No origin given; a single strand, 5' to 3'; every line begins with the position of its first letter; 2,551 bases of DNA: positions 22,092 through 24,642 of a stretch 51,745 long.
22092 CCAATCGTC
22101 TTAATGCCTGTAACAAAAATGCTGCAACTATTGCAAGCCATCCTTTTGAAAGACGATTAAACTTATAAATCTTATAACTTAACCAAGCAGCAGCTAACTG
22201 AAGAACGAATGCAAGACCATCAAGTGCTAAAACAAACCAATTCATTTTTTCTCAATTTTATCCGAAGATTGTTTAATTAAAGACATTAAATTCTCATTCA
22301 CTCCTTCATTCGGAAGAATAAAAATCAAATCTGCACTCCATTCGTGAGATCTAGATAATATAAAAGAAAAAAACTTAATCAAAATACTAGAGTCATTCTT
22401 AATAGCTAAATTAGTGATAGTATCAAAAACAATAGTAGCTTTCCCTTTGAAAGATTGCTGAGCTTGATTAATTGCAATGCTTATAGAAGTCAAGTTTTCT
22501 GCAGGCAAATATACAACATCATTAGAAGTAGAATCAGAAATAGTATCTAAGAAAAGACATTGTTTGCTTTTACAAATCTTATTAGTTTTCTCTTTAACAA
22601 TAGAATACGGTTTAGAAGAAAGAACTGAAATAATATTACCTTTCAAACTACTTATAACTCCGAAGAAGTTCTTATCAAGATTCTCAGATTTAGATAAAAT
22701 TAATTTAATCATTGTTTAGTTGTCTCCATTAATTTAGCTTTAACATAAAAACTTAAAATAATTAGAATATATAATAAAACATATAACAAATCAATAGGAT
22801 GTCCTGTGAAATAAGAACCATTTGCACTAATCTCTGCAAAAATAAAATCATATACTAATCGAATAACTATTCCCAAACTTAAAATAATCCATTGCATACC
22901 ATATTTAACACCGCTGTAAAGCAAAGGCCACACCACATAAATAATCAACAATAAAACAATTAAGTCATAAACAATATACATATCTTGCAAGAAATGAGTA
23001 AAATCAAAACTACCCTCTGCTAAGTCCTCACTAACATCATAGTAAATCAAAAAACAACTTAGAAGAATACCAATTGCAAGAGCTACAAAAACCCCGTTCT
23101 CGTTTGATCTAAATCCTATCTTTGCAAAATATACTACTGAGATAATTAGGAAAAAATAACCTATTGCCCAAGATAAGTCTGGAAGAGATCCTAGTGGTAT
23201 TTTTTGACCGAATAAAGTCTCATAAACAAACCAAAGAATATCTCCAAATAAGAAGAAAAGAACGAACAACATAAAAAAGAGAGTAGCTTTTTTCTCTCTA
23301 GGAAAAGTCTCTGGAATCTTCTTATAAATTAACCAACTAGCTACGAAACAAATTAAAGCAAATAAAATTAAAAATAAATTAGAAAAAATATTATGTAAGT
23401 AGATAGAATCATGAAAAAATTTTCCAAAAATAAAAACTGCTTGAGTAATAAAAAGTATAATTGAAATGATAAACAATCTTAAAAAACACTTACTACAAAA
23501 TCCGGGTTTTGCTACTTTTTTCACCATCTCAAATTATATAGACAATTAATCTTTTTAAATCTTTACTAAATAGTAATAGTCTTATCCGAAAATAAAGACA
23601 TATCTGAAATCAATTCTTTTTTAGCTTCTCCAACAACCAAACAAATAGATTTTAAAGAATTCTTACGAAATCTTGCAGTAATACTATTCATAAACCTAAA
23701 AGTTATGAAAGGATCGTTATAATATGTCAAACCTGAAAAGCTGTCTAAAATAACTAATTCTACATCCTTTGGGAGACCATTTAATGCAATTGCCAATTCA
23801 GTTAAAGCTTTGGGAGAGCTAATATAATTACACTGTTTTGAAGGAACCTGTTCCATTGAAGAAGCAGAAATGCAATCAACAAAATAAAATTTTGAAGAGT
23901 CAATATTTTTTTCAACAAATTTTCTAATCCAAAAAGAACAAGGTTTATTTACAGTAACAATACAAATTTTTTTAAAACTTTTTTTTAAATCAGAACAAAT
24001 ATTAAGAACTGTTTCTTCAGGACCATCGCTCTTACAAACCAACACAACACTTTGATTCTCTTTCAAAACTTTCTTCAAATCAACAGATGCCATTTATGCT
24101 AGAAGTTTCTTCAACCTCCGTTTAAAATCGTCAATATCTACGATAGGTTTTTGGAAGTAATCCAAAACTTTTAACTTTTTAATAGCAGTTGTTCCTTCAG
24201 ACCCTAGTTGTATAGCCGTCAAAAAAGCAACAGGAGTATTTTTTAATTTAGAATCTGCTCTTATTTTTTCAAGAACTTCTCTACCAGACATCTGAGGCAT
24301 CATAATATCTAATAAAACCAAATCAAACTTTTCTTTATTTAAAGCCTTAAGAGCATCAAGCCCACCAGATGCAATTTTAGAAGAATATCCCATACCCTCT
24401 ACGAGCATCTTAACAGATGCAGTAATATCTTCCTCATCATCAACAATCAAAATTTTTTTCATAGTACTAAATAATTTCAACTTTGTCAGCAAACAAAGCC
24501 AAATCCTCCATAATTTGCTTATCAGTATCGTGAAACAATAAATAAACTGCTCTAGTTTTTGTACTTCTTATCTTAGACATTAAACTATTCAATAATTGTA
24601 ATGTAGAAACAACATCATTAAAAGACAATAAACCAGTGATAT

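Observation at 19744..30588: ~11-kb co-directional sensory supercluster built around KaiC-like proteins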

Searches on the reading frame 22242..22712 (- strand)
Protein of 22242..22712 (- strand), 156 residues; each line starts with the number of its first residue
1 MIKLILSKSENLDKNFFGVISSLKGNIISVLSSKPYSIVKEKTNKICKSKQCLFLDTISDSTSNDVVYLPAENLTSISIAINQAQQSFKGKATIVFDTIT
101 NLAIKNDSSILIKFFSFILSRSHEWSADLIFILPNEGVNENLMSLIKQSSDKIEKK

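Call 5: search_protein_families(library=pfam, proteins=[window:22242-22712:-], max_evalue=0.1)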
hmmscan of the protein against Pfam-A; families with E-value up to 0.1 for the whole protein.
window:22242-22712:- (156 aa): 2 families
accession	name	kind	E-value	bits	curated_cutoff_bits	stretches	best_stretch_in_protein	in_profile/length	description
PF05763.18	DUF835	-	0.002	18.3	33.1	1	61-148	50-134/136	Protein of unknown function (DUF835)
PF23365.1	DUF7090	-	0.0053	16.9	27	1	59-152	84-178/192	Family of unknown function (DUF7090)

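Call 9: search_protein_families(library=ncbifam, proteins=[window:22242-22712:-], max_evalue=0.1)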
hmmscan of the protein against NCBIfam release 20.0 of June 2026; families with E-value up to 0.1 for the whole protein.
window:22242-22712:- (156 aa): 2 families
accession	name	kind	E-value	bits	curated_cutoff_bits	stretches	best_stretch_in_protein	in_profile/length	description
NF053564.1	Gins15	equivalog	0.023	14.4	130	1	8-79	69-136/142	DNA replication protein Gins15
TIGR04128.1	exoso_Fjoh_1448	exception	0.091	13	90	0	53-133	38-117/174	exosortase family protein XrtF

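Call 75: search_protein_families(library=padloc, proteins=[window:22242-22712:-], max_evalue=0.001)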
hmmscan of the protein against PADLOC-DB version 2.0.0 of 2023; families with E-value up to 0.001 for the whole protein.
window:22242-22712:- (156 aa): 0 families

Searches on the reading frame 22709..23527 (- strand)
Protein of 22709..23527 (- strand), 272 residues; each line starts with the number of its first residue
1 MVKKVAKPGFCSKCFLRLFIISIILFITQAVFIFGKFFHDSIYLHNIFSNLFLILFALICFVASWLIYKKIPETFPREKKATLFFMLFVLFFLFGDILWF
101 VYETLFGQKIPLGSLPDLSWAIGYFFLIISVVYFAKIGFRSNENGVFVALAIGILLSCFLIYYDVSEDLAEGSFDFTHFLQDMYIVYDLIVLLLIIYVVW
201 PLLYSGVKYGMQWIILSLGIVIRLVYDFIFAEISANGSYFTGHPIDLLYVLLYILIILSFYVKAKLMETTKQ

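Call 5: search_protein_families(library=pfam, proteins=[window:22709-23527:-], max_evalue=0.1)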
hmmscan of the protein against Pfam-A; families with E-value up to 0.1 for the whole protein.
window:22709-23527:- (272 aa): 0 families

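Call 9: search_protein_families(library=ncbifam, proteins=[window:22709-23527:-], max_evalue=0.1)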
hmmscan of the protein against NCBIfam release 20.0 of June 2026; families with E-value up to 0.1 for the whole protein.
window:22709-23527:- (272 aa): 0 families

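Call 40: find_homologous_proteins(query=window:22709-23527:-, max_evalue=0.01)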
Query window:22709-23527:- (272 aa): 12 proteins with E <= 0.01 among 4268 candidates.
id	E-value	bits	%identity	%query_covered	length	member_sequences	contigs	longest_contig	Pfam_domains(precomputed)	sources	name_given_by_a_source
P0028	2.6e-168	577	100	100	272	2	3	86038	-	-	-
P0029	8.5e-140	483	90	100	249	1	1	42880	-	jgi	-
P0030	4.3e-80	287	48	100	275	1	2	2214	-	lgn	-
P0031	5.3e-77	277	46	100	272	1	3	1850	-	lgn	-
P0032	9.0e-74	267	45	99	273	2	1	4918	-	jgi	jgi:hypothetical protein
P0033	1.0e-70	257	45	99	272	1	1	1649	-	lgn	-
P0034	1.1e-69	253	44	100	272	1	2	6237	-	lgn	-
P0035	4.8e-68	248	44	100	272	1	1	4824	-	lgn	-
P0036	2.0e-67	246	43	96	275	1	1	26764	-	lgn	-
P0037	2.2e-51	193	43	76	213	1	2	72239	-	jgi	jgi:hypothetical protein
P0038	6.4e-51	192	41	98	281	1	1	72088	-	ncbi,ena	-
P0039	3.1e-7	49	25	90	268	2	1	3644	-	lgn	-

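Call 64: predict_structure(alignment_id=A4)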
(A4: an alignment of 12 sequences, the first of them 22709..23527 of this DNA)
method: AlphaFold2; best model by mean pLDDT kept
length: 272 residues; sequences in the alignment: 12
mean_pLDDT: 85.7   pTM: 0.85
mean pLDDT of the five models: 85.7, 85.7, 83.0, 82.8, 82.3
residues with pLDDT >= 90: 124; 70-90: 119; 50-70: 22; < 50: 7
segments of 3 or more residues with pLDDT < 50: 1-6
pLDDT, mean of each block of 10 residues (from residue 1): 49 93 97 86 89 97 95 87 97 95 77 83 94 77 79 85 80 80 84 88 70 92 91 84 92 96 85 48
secondary structure, 60 per line:
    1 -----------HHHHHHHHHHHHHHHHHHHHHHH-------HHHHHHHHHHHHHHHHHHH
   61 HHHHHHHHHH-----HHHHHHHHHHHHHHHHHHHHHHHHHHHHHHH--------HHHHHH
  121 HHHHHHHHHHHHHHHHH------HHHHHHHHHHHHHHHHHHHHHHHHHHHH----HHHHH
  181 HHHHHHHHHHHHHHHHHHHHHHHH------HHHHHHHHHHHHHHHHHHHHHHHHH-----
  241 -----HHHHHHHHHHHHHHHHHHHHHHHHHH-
elements in order: H12-34 H42-70 H76-106 H115-137 H144-171 H176-204 H211-235 H246-271

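Call 67: fold_search(model_id=the predicted structure, library=pdb)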
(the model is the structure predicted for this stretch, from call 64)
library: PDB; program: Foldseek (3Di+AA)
matches with E <= 10: 396; with E <= 0.001: 0
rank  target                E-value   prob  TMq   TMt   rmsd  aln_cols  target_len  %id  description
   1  6rnk_A                9.4e-02  0.87  0.33  0.32   9.5       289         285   14  Crystal structure of a humanized (K18E, K269N) rat succinate receptor SUCNR1 (GPR91) in complex with a nanobody and an (released 2019-08-14)
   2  6z10_A                2.3e-01  0.72  0.32  0.31   9.3       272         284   14  Crystal structure of a humanized (K18E, K269N) rat succinate receptor SUCNR1 (GPR91) in complex with a nanobody and an (released 2020-09-16)
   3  5zkq_A                2.8e-01  0.72  0.33  0.33  10.4       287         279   15  Crystal structure of the human platelet-activating factor receptor in complex with ABT-491 (released 2018-06-20)
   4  6ibb_C                3.2e-01  0.20  0.20  0.19  19.5       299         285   17  Crystal structure of the rat isoform of the succinate receptor SUCNR1 (GPR91) in complex with a nanobody (released 2019-08-14)
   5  6jo0                  4.4e-01  0.85  0.39  0.45   7.9       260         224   11  Crystal structure of the DTS-motif rhodopsin from Phaeocystis globosa virus 12T (released 2019-10-02)
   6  6rko_A                4.6e-01  0.41  0.24  0.17  22.5       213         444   13  Cryo-EM structure of the E. coli cytochrome bd-I oxidase at 2.68 A resolution (released 2019-10-16)
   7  6tq6_A                4.8e-01  0.82  0.43  0.41   9.1       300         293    9  Crystal structure of the Orexin-1 receptor in complex with Compound 14 (released 2020-01-01)
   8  9r22_A                6.3e-01  0.97  0.53  0.61   5.2       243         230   15  Cryo-EM structure of the light-driven proton pump PsPR in detergent micelle (released 2025-07-23)
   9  8ekq_A                7.5e-01  0.25  0.27  0.15  16.9       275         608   14  Apo rat TRPV2 in nanodiscs, state 2 (released 2023-09-27)
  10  7f4d_R                7.8e-01  0.44  0.34  0.35  12.3       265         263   14  Cryo-EM structure of alpha-MSH-bound melanocortin-1 receptor in complex with Gs protein and Nb35 (released 2021-09-08)
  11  4kly_C                8.9e-01  0.87  0.49  0.55   6.1       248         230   14  Crystal structure of a blue-light absorbing proteorhodopsin mutant D97N from HOT75 (released 2013-06-05)
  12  4xt3_A                8.9e-01  0.28  0.27  0.26  13.5       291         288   12  Structure of a viral GPCR bound to human chemokine CX3CL1 (released 2015-03-04)
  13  9b3x_A                8.9e-01  0.28  0.28  0.16  15.8       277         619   13  Rat TRPV2 E724A/D725A bound to 2-APB (released 2025-02-26)
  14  6tp3_B                9.3e-01  0.60  0.41  0.38   9.1       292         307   10  Crystal structure of the Orexin-1 receptor in complex with daridorexant (released 2020-01-01)
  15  6tod_B                9.3e-01  0.30  0.32  0.29  17.9       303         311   11  Crystal structure of the Orexin-1 receptor in complex with EMPA (released 2020-01-01)
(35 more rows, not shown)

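Call 75: search_protein_families(library=padloc, proteins=[window:22709-23527:-], max_evalue=0.001)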
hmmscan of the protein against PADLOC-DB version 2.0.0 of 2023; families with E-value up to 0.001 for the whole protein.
window:22709-23527:- (272 aa): 0 families

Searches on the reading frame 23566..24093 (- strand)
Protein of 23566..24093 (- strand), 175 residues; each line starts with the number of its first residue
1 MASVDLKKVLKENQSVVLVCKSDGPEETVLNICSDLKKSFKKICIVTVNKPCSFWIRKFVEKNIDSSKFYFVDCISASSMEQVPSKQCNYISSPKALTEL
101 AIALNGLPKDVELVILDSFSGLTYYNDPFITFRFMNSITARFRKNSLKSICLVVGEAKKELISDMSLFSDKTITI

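Call 5: search_protein_families(library=pfam, proteins=[window:23566-24093:-], max_evalue=0.1)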
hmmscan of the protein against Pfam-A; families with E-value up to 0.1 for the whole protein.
window:23566-24093:- (175 aa): 1 family
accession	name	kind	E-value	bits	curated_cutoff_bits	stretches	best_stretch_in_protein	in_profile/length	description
PF24336.1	DUF7504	-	0.011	16.6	27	1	89-163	82-167/179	Family of unknown function (DUF7504)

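Call 9: search_protein_families(library=ncbifam, proteins=[window:23566-24093:-], max_evalue=0.1)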
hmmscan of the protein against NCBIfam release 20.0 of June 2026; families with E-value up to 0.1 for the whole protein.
window:23566-24093:- (175 aa): 1 family
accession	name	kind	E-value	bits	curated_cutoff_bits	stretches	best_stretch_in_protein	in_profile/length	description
NF004723.0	PRK06067.1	subfamily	0.027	14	194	1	36-139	58-158/243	flagellar accessory protein FlaH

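Call 75: search_protein_families(library=padloc, proteins=[window:23566-24093:-], max_evalue=0.001)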
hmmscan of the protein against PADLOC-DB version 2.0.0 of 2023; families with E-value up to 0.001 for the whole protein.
window:23566-24093:- (175 aa): 0 families

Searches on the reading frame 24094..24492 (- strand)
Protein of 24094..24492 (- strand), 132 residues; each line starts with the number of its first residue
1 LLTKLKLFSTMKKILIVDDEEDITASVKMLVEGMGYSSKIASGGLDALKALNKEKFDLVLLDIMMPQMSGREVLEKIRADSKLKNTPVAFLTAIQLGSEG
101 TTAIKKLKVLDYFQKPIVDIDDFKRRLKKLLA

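Call 5: search_protein_families(library=pfam, proteins=[window:24094-24492:-], max_evalue=0.1)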
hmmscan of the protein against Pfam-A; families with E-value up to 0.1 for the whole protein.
window:24094-24492:- (132 aa): 5 families
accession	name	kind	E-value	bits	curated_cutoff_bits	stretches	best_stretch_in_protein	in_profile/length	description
PF00072.30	Response_reg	-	3.2e-21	76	30.2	1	14-124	1-107/111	Response regulator receiver domain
PF01189.24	Methyltr_RsmB-F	-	0.026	14.6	27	1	6-96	28-116/199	16S rRNA methyltransferase RsmB/F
PF01728.25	FtsJ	-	0.037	14.4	24.1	1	48-105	84-138/181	FtsJ-like methyltransferase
PF23198.2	PDE8A_N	-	0.039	14.3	29.6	1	9-91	8-91/147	PDE8A-like, N-terminal domain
PF14666.11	RICTOR_M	-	0.06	13.5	27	0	1-38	39-73/104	Rapamycin-insensitive companion of mTOR, middle domain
